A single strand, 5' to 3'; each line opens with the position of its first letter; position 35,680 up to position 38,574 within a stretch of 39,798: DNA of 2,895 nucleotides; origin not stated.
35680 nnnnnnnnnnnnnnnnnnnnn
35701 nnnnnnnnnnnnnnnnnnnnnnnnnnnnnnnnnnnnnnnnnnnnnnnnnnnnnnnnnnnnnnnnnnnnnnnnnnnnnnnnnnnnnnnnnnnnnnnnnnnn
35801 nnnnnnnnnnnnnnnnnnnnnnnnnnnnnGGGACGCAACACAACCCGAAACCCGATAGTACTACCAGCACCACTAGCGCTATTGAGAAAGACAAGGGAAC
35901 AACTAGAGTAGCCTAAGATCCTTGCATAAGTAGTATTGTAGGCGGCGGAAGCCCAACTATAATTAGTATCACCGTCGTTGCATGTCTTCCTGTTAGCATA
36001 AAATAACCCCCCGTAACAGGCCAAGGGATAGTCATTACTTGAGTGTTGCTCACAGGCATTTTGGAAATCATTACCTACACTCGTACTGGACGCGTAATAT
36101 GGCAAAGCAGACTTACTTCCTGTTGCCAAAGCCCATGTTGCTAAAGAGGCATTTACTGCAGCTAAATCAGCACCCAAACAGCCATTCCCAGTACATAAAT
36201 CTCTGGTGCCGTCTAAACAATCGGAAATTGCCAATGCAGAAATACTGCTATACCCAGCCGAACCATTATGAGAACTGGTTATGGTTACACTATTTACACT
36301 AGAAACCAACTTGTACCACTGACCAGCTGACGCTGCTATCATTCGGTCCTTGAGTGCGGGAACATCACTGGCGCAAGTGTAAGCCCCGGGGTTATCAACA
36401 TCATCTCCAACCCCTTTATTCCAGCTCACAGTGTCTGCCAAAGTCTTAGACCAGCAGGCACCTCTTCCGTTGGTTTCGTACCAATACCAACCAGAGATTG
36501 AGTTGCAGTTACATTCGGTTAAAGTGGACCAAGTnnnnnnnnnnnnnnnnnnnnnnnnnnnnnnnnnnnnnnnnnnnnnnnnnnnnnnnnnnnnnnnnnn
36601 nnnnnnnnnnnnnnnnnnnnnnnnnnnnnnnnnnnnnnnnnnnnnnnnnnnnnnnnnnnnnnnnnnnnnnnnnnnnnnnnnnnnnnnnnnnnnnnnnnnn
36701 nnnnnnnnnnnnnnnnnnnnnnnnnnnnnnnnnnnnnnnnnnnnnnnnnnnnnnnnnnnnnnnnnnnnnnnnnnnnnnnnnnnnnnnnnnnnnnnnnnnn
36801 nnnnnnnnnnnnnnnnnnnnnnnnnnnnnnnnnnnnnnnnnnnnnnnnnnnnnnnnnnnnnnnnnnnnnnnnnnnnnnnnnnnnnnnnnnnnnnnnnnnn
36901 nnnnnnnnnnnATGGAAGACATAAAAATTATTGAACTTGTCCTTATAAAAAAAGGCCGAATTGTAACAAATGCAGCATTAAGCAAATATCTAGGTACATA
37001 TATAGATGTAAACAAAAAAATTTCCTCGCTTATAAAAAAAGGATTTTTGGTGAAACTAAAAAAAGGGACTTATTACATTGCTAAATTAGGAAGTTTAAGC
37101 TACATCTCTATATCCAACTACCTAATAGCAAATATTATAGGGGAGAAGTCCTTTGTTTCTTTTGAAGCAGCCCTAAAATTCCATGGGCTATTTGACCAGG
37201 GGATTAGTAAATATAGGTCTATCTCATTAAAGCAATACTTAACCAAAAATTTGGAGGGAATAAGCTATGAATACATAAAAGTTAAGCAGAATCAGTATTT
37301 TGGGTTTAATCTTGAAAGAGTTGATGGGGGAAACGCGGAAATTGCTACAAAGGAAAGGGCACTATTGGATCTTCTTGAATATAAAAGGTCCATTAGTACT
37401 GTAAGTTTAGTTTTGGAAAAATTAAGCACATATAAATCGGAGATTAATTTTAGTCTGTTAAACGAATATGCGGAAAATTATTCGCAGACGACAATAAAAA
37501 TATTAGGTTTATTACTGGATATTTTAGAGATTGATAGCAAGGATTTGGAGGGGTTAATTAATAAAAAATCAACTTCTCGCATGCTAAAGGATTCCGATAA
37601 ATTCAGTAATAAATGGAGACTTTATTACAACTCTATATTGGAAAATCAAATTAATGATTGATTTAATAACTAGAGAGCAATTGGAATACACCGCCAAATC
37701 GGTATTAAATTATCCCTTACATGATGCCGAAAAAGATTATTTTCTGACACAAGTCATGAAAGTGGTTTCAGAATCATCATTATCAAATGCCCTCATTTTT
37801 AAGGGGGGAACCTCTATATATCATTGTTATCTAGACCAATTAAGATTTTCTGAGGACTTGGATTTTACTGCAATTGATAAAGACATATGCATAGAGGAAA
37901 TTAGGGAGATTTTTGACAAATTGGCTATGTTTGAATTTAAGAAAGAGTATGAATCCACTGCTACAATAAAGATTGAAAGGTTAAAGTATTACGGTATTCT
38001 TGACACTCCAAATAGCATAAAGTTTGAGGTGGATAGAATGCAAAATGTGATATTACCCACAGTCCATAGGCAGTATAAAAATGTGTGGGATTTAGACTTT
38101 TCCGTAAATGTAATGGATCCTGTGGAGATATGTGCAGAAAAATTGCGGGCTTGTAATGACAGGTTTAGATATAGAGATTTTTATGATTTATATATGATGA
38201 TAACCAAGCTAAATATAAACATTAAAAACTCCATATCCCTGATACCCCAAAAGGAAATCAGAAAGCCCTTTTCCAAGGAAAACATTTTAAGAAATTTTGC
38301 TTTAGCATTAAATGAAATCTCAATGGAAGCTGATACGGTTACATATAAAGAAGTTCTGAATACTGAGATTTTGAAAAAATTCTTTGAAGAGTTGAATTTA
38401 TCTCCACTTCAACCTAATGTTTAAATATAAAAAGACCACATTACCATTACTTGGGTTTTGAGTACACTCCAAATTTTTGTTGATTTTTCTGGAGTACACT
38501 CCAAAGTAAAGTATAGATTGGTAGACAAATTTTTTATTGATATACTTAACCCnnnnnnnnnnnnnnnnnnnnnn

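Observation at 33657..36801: Complete and apparently active diversity-generating retroelement with a membrane-anchored variable protein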

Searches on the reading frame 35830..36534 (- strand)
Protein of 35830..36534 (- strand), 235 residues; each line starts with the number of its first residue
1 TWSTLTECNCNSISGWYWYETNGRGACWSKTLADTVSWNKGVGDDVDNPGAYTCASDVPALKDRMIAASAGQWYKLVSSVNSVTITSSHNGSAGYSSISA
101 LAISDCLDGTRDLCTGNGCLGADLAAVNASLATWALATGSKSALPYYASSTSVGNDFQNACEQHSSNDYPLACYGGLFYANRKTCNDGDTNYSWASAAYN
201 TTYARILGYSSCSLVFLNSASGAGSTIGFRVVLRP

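Call 37: predict_structure(alignment_id=A2)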
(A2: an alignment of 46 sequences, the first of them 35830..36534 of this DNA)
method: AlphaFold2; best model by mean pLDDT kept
length: 235 residues; sequences in the alignment: 46
mean_pLDDT: 95.5   pTM: 0.92
mean pLDDT of the five models: 95.5, 94.4, 94.2, 93.9, 93.4
residues with pLDDT >= 90: 220; 70-90: 12; 50-70: 3; < 50: 0
segments of 3 or more residues with pLDDT < 50: none
pLDDT, mean of each block of 10 residues (from residue 1): 84 97 96 97 98 96 97 98 98 96 98 97 98 97 97 95 89 88 91 98 98 97 96 97
secondary structure, 60 per line:
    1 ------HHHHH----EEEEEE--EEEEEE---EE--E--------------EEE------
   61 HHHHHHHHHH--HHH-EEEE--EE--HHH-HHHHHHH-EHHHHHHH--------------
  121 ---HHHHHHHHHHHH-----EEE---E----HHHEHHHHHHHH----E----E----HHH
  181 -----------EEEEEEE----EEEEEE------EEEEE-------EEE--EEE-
elements in order: H7-11 E16-21 E24-29 E52-54 H61-70 E77-80 H91-97 H100-106 H124-135 E141-143 H156-163 E192-198 E203-208 E215-219 E227-229 E232-234

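Call 39: fold_search(model_id=the predicted structure, library=pdb)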
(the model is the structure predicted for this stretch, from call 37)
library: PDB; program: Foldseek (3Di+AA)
matches with E <= 10: 144; with E <= 0.001: 0
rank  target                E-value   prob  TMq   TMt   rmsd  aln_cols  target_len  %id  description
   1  5hha_A                1.1e-02  0.30  0.20  0.18  14.2       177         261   13  Structure of PvdO from Pseudomonas aeruginosa (released 2017-01-18)
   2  5hha_B                1.7e-02  0.25  0.21  0.18  13.0       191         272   12  Structure of PvdO from Pseudomonas aeruginosa (released 2017-01-18)
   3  9myj_B                6.7e-02  0.60  0.26  0.15   9.2       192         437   12  Structure of P. gingivalis PorK and PorN complexes from cryo electron microscopy (released 2025-07-16)
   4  9qa6                  7.1e-02  0.23  0.33  0.12  11.8       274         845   12  Cryo-EM structure of Thomasclavelia ramosa IgA peptidase (IgAse) active site mutant (S32-N876) (released 2025-06-25)
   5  2y3c                  8.6e-02  0.63  0.26  0.22   5.4       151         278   11  Treponema denticola variable protein 1 (released 2011-08-31)
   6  1y4j_A                1.1e-01  0.89  0.19  0.16   1.9        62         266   13  Crystal structure of the paralogue of the human formylglycine generating enzyme (released 2005-02-08)
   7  5aoh_B                1.5e-01  0.63  0.17  0.15   3.1        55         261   22  Crystal Structure of CarF (released 2017-01-25)
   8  1y4j_B                1.8e-01  0.80  0.18  0.16   1.9        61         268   13  Crystal structure of the paralogue of the human formylglycine generating enzyme (released 2005-02-08)
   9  5aoh_A                1.8e-01  0.60  0.17  0.15   3.1        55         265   22  Crystal Structure of CarF (released 2017-01-25)
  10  2afy_X                3.0e-01  0.44  0.17  0.14   3.3        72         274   14  Formylglycine generating enzyme C341S mutant (released 2005-12-13)
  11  5nyy                  3.2e-01  0.63  0.17  0.15   2.9        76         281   10  Formylglycine generating enzyme from T. curvata in complex with Cd(II) (released 2017-06-07)
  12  5nxl                  3.4e-01  0.16  0.23  0.19   8.1       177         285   16  Formylglycine generating enzyme from T. curvata in complex with Ag(I) (released 2017-06-07)
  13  2aft_X                3.9e-01  0.38  0.17  0.15   3.1        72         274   14  Formylglycine generating enzyme C336S mutant (released 2005-12-13)
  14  9mzu_A                4.4e-01  0.66  0.19  0.10   1.5        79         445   13  Structure of PorKN from Porphyromonas gingivalis (released 2025-04-16)
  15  6xtp_A                4.7e-01  0.10  0.23  0.19  11.7       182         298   12  Crystal structure reveals non-coordinative binding of O2 to the copper center of the formylglycine-generating enzyme - (released 2021-01-27)
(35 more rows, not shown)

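Call 99: search_solved_structures(query=A2, max_evalue=10, show_alignments=2)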
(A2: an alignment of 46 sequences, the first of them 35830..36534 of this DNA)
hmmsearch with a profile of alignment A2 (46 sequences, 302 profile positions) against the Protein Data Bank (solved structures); distinct sequences matched with E-value up to 10: 1.
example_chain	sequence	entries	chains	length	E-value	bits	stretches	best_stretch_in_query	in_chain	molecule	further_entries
9fqr_J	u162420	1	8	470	0.069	15.6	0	227-275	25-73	Sperm-associated microtubule inner protein 5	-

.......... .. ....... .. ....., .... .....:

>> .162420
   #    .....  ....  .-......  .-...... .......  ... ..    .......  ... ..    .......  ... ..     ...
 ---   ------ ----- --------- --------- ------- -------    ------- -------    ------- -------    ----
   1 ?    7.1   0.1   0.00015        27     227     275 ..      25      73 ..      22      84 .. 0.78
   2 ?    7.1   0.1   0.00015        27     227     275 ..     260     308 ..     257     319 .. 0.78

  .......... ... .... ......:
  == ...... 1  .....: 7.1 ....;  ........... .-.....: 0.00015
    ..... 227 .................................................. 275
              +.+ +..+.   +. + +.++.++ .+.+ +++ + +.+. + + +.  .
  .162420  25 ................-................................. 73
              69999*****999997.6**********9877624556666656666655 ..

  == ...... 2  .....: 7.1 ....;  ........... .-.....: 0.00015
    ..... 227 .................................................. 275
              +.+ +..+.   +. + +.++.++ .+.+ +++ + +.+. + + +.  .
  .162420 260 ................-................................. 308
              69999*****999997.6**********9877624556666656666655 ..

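Call 103: search_protein_representatives(alignment_id=A2)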
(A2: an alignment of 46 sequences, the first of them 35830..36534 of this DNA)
Query: 46 sequences, 302 profile positions. Proteins with E-value up to 0.001 (for the whole library): 38; up to 1e-10: 29; up to 1e-30: 27. The best 38 are listed.
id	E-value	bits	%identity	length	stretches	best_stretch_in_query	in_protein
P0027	1.0e-127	442.0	-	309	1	3-302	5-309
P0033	1.3e-124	431.8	-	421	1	26-302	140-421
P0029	2.5e-117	407.9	-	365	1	55-302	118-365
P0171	1.0e-114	399.3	-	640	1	52-302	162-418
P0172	1.6e-109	382.2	-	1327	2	63-302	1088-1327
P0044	1.5e-108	379.1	-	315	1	3-302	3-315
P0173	1.8e-108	378.8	-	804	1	61-302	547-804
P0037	4.0e-105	367.8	-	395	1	34-302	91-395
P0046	2.6e-103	361.9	-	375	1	25-302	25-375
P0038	3.2e-102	358.3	-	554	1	36-302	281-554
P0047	1.5e-97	342.9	-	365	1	14-302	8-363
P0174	8.2e-96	337.2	-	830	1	56-302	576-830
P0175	1.7e-95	336.2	-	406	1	54-302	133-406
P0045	6.6e-92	324.4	-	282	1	10-302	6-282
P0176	8.2e-92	324.1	-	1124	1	39-302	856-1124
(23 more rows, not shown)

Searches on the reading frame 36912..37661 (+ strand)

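Call 5: search_protein_families(library=pfam, proteins=[window:36912-37661:+], max_evalue=0.01)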
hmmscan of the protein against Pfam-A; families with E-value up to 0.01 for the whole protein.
window:36912-37661:+ (249 aa): 1 family
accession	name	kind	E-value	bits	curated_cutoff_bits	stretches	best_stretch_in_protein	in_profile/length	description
PF18623.6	TnsE_C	-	0.0079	16.5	26.7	0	150-245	8-97/145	TnsE C-terminal domain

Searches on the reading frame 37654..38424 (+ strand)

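Call 5: search_protein_families(library=pfam, proteins=[window:37654-38424:+], max_evalue=0.01)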
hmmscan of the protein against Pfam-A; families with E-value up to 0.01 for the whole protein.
window:37654-38424:+ (256 aa): 1 family
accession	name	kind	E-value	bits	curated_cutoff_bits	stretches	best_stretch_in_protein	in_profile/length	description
PF08843.17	AbiEii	-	4.3e-30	105.8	22.5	1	38-204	6-189/238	Nucleotidyl transferase AbiEii toxin, Type IV TA system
